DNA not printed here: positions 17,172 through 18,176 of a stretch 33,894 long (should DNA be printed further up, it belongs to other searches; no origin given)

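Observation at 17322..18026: Cytoplasmic-looking CE4 deacetylase wedged between the defence ATPase and helicase, with an intact catalytic metal triad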

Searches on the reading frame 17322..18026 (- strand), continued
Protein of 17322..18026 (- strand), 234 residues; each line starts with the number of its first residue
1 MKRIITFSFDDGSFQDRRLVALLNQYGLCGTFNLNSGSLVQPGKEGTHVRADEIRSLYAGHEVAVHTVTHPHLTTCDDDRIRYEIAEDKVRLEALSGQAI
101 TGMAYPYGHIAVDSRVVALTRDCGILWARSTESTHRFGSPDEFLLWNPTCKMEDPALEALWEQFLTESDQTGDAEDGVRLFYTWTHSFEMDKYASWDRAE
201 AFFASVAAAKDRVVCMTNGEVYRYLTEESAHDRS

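Call 60: find_encoding_contigs(protein=P0138, flank=10000, max_places=3)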
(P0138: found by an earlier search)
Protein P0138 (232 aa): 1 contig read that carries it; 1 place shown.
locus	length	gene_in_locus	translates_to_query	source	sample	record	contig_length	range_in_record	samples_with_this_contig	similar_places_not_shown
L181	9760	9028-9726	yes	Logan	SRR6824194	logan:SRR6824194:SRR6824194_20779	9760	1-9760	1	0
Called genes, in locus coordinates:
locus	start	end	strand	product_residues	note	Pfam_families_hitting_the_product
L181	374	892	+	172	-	-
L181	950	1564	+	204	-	-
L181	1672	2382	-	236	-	PF04474:DUF554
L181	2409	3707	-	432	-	PF01817:CM_2, PF00465:Fe-ADH (weak), PF13685:Fe-ADH_2, PF01761:DHQ_synthase, PF24621:DHQS_C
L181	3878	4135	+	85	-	-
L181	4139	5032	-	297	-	PF00756:Esterase, PF10503:Esterase_PHB, PF20434:BD-FAE (weak), PF00561:Abhydrolase_1 (weak), PF12697:Abhydrolase_6 (faint), PF00326:Peptidase_S9 (weak), PF01738:DLH, PF02230:Abhydrolase_2 (weak), +1 more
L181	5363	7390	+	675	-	PF13208:TerB_N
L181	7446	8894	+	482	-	PF10923:BrxC_BrxD, PF13191:AAA_16 (weak)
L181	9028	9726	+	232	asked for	PF01522:Polysacc_deac_1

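Call 66: fold_search(model_id=the predicted structure, library=viral)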
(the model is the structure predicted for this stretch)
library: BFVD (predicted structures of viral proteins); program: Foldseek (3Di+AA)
matches with E <= 10: 654; with E <= 0.001: 21
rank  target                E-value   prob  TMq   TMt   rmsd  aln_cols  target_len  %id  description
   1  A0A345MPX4            1.0e-11  1.00  0.75  0.35   3.4       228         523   21  (no name in the UniProt tables at hand)
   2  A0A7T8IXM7            5.2e-11  1.00  0.75  0.17   3.0       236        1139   18  (no name in the UniProt tables at hand)
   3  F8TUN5                3.5e-10  1.00  0.72  0.51   3.6       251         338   18  (no name in the UniProt tables at hand)
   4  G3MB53                1.0e-09  1.00  0.74  0.18   3.0       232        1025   18  Gp673 [Bacillus phage G]
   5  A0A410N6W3            1.4e-09  1.00  0.65  0.38   5.1       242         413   16  Prokaryotic polysaccharide deacetylase [Haloferax tailed virus 1]
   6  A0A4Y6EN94            5.8e-08  1.00  0.70  0.24   3.9       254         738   17  LysinA, hydrolase domain [Arthrobacter phage Kumotta]
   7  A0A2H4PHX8            6.5e-08  1.00  0.65  0.32   4.4       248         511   15  (no name in the UniProt tables at hand)
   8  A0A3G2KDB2            7.9e-08  1.00  0.72  0.43   3.5       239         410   14  Minor tail protein [Arthrobacter phage Atraxa]
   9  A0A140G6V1            9.5e-08  1.00  0.67  0.28   4.2       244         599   15  Minor tail protein [Arthrobacter phage Mudcat]
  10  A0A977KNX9            1.8e-07  1.00  0.69  0.18   4.1       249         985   14  (no name in the UniProt tables at hand)
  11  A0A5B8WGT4            4.0e-07  1.00  0.68  0.42   3.8       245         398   14  Esterase [Arthrobacter phage Qui]
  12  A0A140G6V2            4.0e-07  1.00  0.68  0.14   4.2       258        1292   15  SGNH hydrolase-type esterase domain-containing protein [Arthrobacter phage Mudcat]
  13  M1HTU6                6.5e-07  1.00  0.70  0.47   4.3       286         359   17  (no name in the UniProt tables at hand)
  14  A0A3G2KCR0            1.1e-06  1.00  0.72  0.34   3.5       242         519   12  Minor tail protein [Arthrobacter phage Adaia]
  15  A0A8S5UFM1            4.4e-05  1.00  0.53  0.23   6.5       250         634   14  Putative polysaccharide deacetylase [Myoviridae sp. ctcyQ27]
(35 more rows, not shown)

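Call 75: find_related_loci(query=A3, collection=viral_contigs, flank=10000)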
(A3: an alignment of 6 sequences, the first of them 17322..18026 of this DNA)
Query A3 (234 aa) in viral_contigs; peptide patterns used: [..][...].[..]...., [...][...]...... (x = any residue, [..] = any of these).
82 stretches matched a pattern; 3 encode a relative of the query (tblastn E <= 1e-3); 3 distinct loci.
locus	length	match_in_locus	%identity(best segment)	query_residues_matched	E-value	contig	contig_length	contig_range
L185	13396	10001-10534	35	3-197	4e-29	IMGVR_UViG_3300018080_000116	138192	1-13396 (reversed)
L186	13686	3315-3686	34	3-134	1e-12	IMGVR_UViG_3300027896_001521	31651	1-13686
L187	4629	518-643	52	2-43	3e-10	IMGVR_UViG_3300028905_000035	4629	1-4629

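Call 83: find_homologous_proteins(query=L165:5491-6834:+, max_evalue=1e-10)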
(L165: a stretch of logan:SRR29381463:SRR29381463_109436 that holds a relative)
Query L165:5491-6834:+ (447 aa): 6270 proteins with E <= 1e-10 among 8000 candidates; the best 120 are listed.
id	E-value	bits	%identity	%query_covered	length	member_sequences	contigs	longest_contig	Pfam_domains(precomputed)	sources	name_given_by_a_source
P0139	0.0e+0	1070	100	100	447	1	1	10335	PF01229.23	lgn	-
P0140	1.8e-215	735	70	99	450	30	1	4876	PF01229.23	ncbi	ncbi:MAG: hypothetical protein ACI4WV_01420 [Eubacteriales bacterium]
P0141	1.0e-185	637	63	99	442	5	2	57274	PF01229.23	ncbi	-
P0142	2.9e-182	625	61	99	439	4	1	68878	PF01229.23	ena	-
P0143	5.3e-182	624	61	99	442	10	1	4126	PF01229.23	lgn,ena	-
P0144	4.1e-180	618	61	99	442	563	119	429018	PF01229.23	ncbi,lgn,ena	-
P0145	1.2e-179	617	61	99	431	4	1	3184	PF01229.23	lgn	-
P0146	4.1e-175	602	59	99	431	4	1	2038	PF01229.23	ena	-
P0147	2.5e-174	599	59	98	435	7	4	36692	PF01229.23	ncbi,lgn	-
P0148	7.1e-174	598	61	99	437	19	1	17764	PF01229.23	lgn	-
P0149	1.1e-173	597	59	99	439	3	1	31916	PF01229.23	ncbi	-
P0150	5.2e-173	595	59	98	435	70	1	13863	PF01229.23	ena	-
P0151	1.7e-172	593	60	98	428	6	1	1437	PF01229.23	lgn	-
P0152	2.3e-172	593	59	98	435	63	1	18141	PF01229.23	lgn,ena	-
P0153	4.7e-172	592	58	99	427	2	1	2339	PF01229.23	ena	-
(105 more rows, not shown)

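Call 89: search_protein_families(library=padloc, proteins=[L165:4723-5475:+], max_evalue=0.01)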
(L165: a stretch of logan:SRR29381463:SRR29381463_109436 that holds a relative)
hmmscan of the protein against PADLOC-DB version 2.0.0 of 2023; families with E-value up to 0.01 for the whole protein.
L165:4723-5475:+ (250 aa): 0 families

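Call 90: search_protein_families(library=phrogs, proteins=[window:17322-18026:-, L165:4723-5475:+], max_evalue=0.001)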
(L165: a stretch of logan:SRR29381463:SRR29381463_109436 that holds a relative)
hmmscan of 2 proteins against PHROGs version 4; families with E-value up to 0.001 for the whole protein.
window:17322-18026:- (234 aa): 0 families

L165:4723-5475:+ (250 aa): 1 family
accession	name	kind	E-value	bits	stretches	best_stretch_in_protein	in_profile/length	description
phrog_20274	-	unknown function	5.5e-09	37.5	1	55-134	25-101/141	-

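Call 91: search_protein_representatives(alignment_id=A3)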
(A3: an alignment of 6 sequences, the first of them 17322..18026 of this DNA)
Query: 6 sequences, 233 profile positions. Proteins with E-value up to 0.001 (for the whole library): 17357; up to 1e-10: 2644; up to 1e-30: 682. The best 150 are listed.
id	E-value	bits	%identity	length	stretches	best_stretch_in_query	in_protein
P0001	2.6e-106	370.4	-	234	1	1-232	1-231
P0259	8.3e-99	345.9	-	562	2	2-230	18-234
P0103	9.3e-93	326.1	-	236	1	3-231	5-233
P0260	7.4e-89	313.3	-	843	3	2-226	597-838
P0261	2.4e-85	301.8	-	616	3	2-226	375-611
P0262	2.0e-84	298.8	-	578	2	3-228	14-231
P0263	4.4e-84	297.7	-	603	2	3-230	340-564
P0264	1.4e-82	292.7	-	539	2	3-228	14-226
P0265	3.0e-80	285.1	-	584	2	2-230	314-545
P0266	3.2e-80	285.0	-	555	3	3-229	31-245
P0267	1.4e-76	273.1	-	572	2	3-230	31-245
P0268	1.1e-75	270.2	-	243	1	3-228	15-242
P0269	1.0e-74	267.0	-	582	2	2-226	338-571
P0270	4.3e-74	265.0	-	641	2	4-230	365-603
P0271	9.4e-74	263.9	-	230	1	2-228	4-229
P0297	4.4e-63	229.0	-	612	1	3-230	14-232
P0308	3.4e-60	219.5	-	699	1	3-230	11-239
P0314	2.5e-58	213.4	-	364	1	3-230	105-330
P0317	4.6e-58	212.5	-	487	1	2-230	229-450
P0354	4.0e-55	202.9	-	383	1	2-225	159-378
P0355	4.8e-55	202.7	-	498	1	3-223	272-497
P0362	1.0e-54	201.6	-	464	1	1-223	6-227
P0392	1.4e-52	194.6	-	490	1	3-229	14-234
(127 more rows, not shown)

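Call 92: search_protein_families(library=pfam, proteins=[P0259, P0260, P0297, P0308, P0317, P0355, P0362, P0392, P0354, P0314], max_evalue=0.0001)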
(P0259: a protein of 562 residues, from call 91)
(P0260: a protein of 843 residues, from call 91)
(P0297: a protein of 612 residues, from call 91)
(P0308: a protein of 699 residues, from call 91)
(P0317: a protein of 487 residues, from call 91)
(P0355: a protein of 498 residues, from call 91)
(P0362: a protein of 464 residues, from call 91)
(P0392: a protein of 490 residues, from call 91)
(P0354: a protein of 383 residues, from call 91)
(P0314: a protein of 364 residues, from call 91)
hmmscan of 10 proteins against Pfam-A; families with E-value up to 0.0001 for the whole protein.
P0259 (562 aa): 1 family
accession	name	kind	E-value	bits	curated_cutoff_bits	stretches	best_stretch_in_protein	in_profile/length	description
PF01522.26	Polysacc_deac_1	-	2.3e-35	121.7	23.1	2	17-137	5-122/124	Polysaccharide deacetylase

P0260 (843 aa): 2 families
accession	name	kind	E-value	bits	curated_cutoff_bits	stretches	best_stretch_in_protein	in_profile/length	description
PF01522.26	Polysacc_deac_1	-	6.9e-33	113.7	23.1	2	596-735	5-121/124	Polysaccharide deacetylase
PF02368.24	Big_2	-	2.5e-07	31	22.8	1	37-105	2-71/79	Bacterial Ig-like domain (group 2)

P0297 (612 aa): 3 families
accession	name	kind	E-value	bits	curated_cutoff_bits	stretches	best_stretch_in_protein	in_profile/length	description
PF07859.19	Abhydrolase_3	-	1.4e-48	165.9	25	1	372-587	1-209/210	alpha/beta hydrolase fold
PF01522.26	Polysacc_deac_1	-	4.8e-19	69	23.1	1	12-137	5-123/124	Polysaccharide deacetylase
PF20434.5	BD-FAE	-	2.3e-14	53.9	26.8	1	359-485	3-150/215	BD-FAE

P0308 (699 aa): 3 families
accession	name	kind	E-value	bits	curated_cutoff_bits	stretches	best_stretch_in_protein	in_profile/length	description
PF01522.26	Polysacc_deac_1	-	6.6e-14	52.4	23.1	1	9-140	5-122/124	Polysaccharide deacetylase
PF13472.12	Lipase_GDSL_2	-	1.2e-07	32.9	32.9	1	527-675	60-176/178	GDSL-like Lipase/Acylhydrolase family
PF00657.28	Lipase_GDSL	-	4.2e-06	27.5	23.6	1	516-680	72-206/208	GDSL-like Lipase/Acylhydrolase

P0317 (487 aa): 1 family
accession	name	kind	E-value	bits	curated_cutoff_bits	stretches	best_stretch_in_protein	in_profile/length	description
PF01522.26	Polysacc_deac_1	-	2e-20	73.4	23.1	1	230-350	7-123/124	Polysaccharide deacetylase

P0355 (498 aa): 4 families
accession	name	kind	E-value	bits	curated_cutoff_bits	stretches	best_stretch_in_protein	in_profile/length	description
PF12833.13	HTH_18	-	2.5e-21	76.2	33.6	1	179-256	2-79/80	Helix-turn-helix domain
PF00165.29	HTH_AraC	-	2.5e-19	69.4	26.6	2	219-256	6-42/42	Bacterial regulatory helix-turn-helix proteins, AraC family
PF01522.26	Polysacc_deac_1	-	9.2e-14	51.9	23.1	1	270-397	5-114/124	Polysaccharide deacetylase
PF02311.25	AraC_binding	-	1.2e-08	35.2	21.1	1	25-102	14-92/135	AraC-like ligand binding domain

P0362 (464 aa): 3 families
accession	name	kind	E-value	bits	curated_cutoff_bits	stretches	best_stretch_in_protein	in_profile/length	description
PF01522.26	Polysacc_deac_1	-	4.4e-15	56.2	23.1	1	5-133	5-119/124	Polysaccharide deacetylase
PF16227.11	DUF4886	-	1.1e-10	41.4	26.7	1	294-460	71-242/242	Domain of unknown function (DUF4886)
PF13472.12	Lipase_GDSL_2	-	3.6e-05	24.8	32.9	1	245-418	1-175/178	GDSL-like Lipase/Acylhydrolase family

P0392 (490 aa): 5 families
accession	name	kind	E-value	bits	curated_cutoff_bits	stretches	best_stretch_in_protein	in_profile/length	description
PF00657.28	Lipase_GDSL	-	2.8e-21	77.1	23.6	1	279-471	1-206/208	GDSL-like Lipase/Acylhydrolase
PF13472.12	Lipase_GDSL_2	-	2e-18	68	32.9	1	282-467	2-177/178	GDSL-like Lipase/Acylhydrolase family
PF01522.26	Polysacc_deac_1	-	2.1e-18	66.9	23.1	1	12-140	5-123/124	Polysaccharide deacetylase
PF04311.20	DUF459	-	8e-06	25.8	27.2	1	341-475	58-196/197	Protein of unknown function (DUF459)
PF19040.6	SGNH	-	4.6e-05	23.7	27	0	278-474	25-247/248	SGNH domain (fused to AT3 domains)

P0354 (383 aa): 3 families
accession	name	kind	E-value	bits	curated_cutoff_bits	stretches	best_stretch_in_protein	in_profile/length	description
PF13671.12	AAA_33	-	8.9e-18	65.4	27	1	4-128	1-134/143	AAA domain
PF01522.26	Polysacc_deac_1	-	2.6e-13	50.4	23.1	1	159-287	6-123/124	Polysaccharide deacetylase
PF13207.12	AAA_17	-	7.6e-06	26.7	27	1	8-39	1-33/136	AAA domain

P0314 (364 aa): 1 family
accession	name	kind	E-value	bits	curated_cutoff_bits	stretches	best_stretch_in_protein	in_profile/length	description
PF01522.26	Polysacc_deac_1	-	2.7e-19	69.8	23.1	1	105-234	7-122/124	Polysaccharide deacetylase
